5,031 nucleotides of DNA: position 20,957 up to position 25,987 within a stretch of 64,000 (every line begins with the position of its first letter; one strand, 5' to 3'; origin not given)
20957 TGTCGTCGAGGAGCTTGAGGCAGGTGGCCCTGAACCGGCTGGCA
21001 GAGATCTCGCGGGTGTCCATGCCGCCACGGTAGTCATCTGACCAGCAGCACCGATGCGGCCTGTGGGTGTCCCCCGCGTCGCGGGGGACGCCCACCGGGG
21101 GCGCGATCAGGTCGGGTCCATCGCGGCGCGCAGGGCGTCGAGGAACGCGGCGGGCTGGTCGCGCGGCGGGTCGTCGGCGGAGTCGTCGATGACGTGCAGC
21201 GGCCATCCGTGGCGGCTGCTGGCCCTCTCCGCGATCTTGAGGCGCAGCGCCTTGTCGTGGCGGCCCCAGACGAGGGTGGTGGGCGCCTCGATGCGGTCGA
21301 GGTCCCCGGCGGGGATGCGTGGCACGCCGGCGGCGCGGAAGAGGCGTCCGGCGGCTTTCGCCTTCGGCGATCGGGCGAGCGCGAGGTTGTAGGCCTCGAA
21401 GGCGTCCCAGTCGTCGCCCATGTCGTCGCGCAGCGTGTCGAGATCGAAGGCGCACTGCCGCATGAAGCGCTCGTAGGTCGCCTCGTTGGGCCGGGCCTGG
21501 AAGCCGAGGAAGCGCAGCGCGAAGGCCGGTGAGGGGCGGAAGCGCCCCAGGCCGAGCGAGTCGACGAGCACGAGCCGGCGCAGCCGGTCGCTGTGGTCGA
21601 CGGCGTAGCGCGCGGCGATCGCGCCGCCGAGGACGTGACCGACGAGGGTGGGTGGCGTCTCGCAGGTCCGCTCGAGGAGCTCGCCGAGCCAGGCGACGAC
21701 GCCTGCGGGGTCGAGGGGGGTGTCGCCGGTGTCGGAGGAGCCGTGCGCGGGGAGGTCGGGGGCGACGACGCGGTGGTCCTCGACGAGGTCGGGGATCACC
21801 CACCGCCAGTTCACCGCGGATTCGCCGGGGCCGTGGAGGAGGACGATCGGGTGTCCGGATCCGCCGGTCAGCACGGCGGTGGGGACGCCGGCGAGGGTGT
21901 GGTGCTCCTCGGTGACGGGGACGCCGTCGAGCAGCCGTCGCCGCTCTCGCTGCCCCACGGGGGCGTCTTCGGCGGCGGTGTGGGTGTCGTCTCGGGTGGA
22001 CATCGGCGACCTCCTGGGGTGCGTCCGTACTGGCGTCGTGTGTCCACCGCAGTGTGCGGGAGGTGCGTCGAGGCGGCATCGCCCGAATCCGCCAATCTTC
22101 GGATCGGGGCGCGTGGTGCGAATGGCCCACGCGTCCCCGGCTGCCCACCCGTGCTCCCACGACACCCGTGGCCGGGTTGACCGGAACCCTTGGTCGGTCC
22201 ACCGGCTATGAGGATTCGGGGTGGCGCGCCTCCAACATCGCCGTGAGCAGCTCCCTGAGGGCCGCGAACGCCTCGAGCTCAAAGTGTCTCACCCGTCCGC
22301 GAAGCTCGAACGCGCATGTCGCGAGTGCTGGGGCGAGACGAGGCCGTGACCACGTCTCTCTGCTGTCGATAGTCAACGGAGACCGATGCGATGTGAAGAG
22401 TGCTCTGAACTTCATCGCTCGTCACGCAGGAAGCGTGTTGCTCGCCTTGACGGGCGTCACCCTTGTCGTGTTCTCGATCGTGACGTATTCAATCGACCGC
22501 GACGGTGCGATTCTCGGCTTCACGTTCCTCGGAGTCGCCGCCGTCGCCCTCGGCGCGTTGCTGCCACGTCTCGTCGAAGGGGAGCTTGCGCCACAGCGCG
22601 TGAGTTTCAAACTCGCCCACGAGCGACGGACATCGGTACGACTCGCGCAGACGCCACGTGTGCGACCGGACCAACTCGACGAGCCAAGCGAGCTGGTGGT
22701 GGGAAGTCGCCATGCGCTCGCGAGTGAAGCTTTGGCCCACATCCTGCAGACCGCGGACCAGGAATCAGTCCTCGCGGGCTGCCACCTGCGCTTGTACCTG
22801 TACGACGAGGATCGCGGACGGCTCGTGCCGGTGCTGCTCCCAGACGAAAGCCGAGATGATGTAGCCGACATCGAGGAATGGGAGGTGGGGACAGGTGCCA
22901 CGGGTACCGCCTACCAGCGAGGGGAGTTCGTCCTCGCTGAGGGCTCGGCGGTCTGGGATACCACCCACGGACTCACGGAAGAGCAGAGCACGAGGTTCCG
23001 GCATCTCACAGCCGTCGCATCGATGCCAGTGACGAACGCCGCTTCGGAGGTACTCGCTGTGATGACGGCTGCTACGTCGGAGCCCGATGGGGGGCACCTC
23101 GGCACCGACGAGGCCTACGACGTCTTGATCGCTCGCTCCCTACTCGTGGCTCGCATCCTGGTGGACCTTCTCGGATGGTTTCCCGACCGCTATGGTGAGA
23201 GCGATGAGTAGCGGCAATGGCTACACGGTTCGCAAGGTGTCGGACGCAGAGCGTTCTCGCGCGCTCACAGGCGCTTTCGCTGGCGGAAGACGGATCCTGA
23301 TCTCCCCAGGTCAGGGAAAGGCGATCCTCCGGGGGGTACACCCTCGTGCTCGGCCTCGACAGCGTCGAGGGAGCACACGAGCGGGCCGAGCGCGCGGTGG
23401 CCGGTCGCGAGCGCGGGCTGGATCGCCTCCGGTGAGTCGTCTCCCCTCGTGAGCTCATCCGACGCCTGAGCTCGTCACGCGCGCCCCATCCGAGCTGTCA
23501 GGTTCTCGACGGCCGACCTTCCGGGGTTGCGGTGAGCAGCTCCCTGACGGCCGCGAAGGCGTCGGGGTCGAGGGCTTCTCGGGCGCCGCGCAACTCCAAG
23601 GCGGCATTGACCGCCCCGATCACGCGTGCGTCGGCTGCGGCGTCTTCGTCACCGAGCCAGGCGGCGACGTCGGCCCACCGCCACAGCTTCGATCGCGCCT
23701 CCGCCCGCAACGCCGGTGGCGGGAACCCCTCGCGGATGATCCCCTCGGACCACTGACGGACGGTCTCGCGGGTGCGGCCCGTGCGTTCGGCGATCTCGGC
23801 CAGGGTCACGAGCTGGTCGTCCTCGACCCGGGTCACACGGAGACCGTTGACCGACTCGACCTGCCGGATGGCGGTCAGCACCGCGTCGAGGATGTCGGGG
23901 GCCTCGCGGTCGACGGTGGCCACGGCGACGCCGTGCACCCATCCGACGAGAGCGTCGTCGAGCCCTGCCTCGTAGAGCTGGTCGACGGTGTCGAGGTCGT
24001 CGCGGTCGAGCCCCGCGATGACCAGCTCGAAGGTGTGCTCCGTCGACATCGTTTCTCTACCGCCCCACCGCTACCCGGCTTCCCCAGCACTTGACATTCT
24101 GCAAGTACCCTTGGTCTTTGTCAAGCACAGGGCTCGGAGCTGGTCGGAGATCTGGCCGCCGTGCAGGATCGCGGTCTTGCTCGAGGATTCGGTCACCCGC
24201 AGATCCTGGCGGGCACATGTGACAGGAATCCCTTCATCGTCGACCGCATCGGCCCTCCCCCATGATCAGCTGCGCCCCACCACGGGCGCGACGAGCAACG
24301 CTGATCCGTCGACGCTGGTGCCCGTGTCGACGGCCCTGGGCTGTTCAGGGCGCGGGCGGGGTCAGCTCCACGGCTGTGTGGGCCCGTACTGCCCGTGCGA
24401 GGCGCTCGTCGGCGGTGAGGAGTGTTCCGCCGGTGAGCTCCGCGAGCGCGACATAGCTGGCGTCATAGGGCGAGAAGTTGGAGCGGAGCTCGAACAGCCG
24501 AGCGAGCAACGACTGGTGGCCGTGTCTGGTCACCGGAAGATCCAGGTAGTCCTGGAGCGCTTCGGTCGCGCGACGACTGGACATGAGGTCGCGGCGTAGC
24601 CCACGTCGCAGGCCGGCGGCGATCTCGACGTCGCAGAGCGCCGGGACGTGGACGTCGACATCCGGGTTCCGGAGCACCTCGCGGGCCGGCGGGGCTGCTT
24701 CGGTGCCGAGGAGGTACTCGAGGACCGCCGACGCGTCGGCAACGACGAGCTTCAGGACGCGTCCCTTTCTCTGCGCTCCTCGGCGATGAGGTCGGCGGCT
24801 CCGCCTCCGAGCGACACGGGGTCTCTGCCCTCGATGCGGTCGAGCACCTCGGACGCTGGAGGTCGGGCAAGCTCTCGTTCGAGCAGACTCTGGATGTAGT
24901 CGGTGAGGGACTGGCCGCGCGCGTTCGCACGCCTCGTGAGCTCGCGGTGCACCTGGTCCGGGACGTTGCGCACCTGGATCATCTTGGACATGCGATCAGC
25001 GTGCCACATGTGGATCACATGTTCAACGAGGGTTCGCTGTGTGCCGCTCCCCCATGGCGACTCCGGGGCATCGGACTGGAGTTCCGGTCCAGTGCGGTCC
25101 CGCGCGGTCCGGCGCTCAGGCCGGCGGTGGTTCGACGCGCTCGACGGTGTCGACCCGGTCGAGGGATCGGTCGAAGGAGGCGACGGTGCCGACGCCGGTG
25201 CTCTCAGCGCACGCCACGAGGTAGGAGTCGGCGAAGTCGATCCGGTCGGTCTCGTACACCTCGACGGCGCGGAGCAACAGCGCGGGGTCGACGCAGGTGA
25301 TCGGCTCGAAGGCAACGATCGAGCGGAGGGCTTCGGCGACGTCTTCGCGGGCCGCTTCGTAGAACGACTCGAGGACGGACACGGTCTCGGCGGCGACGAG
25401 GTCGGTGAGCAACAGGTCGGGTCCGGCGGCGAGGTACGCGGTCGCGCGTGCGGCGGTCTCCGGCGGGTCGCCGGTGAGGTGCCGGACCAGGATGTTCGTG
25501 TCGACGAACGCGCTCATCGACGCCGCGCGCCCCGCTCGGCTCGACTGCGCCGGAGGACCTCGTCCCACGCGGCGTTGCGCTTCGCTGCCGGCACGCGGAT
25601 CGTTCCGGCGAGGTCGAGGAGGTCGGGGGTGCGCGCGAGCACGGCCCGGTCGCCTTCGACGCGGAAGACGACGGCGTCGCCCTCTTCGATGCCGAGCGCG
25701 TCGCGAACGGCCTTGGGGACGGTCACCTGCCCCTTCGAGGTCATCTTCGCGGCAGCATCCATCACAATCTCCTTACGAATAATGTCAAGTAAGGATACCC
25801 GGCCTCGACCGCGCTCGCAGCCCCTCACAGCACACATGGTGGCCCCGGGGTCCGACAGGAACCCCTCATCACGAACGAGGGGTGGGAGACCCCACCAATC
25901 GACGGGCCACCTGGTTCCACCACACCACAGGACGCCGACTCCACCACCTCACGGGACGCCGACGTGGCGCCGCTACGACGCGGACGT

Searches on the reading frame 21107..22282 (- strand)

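Call 34: search_protein_families(library=pfam, proteins=[window:21107-22282:-], max_evalue=0.001)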
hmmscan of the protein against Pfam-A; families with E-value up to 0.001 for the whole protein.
window:21107-22282:- (391 aa): 3 families
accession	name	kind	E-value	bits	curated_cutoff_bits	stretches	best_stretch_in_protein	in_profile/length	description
PF00561.26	Abhydrolase_1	-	1.9e-22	80.5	25.8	1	145-353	2-220/245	alpha/beta hydrolase fold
PF12697.13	Abhydrolase_6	-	1.9e-18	68.4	26.3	1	146-383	1-217/217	Alpha/beta hydrolase family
PF12146.15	Hydrolase_4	-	5e-06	26.4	27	1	146-247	7-114/239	Serine aminopeptidase, S33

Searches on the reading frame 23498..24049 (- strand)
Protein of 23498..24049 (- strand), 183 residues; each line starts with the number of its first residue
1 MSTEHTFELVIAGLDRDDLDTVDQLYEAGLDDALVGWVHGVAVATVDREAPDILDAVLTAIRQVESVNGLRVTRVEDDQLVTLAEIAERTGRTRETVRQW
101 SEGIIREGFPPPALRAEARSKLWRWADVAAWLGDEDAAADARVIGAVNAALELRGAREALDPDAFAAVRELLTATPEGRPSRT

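Call 34: search_protein_families(library=pfam, proteins=[window:23498-24049:-], max_evalue=0.001)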
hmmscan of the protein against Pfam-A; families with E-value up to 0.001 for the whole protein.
window:23498-24049:- (183 aa): 2 families
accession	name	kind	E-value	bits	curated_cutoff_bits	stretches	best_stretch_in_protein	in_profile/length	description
PF04545.22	Sigma70_r4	-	0.00068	19.5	24.1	0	81-99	21-39/50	Sigma-70, region 4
PF13384.12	HTH_23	-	0.00084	19.5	24.6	0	80-110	17-47/50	Homeodomain-like domain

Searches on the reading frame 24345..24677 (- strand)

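Call 34: search_protein_families(library=pfam, proteins=[window:24345-24677:-], max_evalue=0.001)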
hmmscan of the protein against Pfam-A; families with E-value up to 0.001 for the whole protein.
window:24345-24677:- (110 aa): 1 family
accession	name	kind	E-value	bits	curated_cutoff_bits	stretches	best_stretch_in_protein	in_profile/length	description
PF01850.27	PIN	-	2.3e-09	38.4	23.6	1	8-96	30-117/120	PIN domain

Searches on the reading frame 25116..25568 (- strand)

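Call 34: search_protein_families(library=pfam, proteins=[window:25116-25568:-], max_evalue=0.001)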
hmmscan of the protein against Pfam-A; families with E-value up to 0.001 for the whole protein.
window:25116-25568:- (150 aa): 1 family
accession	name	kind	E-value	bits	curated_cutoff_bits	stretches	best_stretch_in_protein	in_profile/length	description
PF01850.27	PIN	-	1.1e-16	61.9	23.6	1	21-140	2-118/120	PIN domain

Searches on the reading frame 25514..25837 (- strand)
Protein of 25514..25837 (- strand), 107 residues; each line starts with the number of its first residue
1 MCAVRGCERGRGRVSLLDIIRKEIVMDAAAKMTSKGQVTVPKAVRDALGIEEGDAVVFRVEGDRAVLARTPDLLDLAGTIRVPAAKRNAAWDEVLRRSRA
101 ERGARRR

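Call 34: search_protein_families(library=pfam, proteins=[window:25514-25837:-], max_evalue=0.001)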
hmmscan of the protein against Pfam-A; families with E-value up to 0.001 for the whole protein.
window:25514-25837:- (107 aa): 2 families
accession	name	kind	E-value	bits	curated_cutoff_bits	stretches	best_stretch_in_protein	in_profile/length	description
PF04014.23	MazE_antitoxin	-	3e-12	46.7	24.7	1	31-67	3-40/48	Antidote-toxin recognition MazE, bacterial antitoxin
PF15937.10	PrlF_antitoxin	-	2.2e-05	25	32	1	30-69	2-42/99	prlF antitoxin for toxin YhaV_toxin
